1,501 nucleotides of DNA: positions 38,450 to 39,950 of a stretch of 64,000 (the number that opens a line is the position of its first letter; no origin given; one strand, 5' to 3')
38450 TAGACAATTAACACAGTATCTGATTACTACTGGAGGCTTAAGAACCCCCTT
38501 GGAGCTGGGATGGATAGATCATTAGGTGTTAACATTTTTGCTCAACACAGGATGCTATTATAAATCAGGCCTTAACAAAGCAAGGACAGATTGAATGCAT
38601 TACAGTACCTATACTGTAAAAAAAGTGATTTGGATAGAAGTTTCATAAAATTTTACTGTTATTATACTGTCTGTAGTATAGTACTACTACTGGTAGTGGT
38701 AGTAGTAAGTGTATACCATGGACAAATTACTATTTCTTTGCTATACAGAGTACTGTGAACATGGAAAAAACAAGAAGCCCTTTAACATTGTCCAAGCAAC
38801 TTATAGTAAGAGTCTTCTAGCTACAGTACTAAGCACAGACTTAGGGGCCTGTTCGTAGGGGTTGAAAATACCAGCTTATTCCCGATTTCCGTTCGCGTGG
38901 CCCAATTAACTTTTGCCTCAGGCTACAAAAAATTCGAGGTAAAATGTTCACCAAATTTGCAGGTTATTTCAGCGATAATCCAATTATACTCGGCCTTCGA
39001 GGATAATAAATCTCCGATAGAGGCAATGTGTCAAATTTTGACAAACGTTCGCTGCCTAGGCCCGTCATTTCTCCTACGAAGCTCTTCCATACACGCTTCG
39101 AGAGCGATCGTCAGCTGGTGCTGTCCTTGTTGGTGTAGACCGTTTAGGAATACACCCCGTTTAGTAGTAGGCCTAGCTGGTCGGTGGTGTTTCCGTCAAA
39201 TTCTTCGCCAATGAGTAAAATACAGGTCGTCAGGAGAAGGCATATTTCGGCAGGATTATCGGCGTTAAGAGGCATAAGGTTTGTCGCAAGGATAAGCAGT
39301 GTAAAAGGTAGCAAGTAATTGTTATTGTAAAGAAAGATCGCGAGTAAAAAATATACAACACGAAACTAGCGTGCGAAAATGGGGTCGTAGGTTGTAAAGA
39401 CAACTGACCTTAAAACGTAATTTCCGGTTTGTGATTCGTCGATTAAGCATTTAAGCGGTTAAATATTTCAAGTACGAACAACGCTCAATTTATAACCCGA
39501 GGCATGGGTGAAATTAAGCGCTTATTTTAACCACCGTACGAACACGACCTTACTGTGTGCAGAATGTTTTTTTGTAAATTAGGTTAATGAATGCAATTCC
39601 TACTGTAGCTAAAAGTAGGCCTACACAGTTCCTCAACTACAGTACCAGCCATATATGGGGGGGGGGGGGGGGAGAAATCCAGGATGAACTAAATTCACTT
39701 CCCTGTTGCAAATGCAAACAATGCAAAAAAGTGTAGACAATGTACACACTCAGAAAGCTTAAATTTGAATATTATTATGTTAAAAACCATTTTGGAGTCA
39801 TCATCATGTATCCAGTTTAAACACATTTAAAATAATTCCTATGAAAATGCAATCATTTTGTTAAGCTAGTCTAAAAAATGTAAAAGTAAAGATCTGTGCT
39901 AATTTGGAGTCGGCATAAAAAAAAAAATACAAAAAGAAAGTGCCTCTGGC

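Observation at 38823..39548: Isolated GC/CpG-rich ~725-bp island with inverted termini inside AT-rich NLK intron 1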

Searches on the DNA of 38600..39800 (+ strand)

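Call 29: search_dna_similar(query=window:38844-39549:+, collection=plasmids, mode=distant, max_evalue=0.01, max_rows=10)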
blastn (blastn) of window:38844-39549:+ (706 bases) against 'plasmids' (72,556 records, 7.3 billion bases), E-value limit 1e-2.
No match.

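Call 32: search_rna_families(source=window, start=38600, end=39800, threshold=evalue, max_evalue=1)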
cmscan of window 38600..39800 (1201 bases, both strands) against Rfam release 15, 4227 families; matches with E-value up to 1: 0.
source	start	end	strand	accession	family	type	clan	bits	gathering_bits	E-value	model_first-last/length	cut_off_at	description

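Call 47: search_dna_similar(query=window:38844-39549:+, collection=phages, mode=distant, max_evalue=0.01, max_rows=10)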
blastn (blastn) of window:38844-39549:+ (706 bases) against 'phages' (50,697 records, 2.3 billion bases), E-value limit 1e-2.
No match.

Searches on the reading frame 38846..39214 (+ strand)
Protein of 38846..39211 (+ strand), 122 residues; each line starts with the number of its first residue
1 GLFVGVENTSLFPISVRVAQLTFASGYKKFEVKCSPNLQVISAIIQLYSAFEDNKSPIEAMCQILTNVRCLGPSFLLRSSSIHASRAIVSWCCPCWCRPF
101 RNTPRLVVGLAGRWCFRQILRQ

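Call 11: search_protein_families(library=pfam, max_evalue=10, proteins=[window:38897-39211:+])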
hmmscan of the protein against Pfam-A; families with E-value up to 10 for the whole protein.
seq(105 aa): 0 families

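Call 13: find_encoding_contigs(protein=window:38897-39214:+, flank=5000, max_places=10)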
Protein window:38897-39214:+ (105 aa): no gene with exactly this product is on record in the collection.

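Call 55: search_protein_representatives(protein=window:38846-39211:+)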
Query: 122 residues. Proteins with E-value up to 0.001 (for the whole library): 0; up to 1e-10: 0; up to 1e-30: 0. The best 0 are listed.
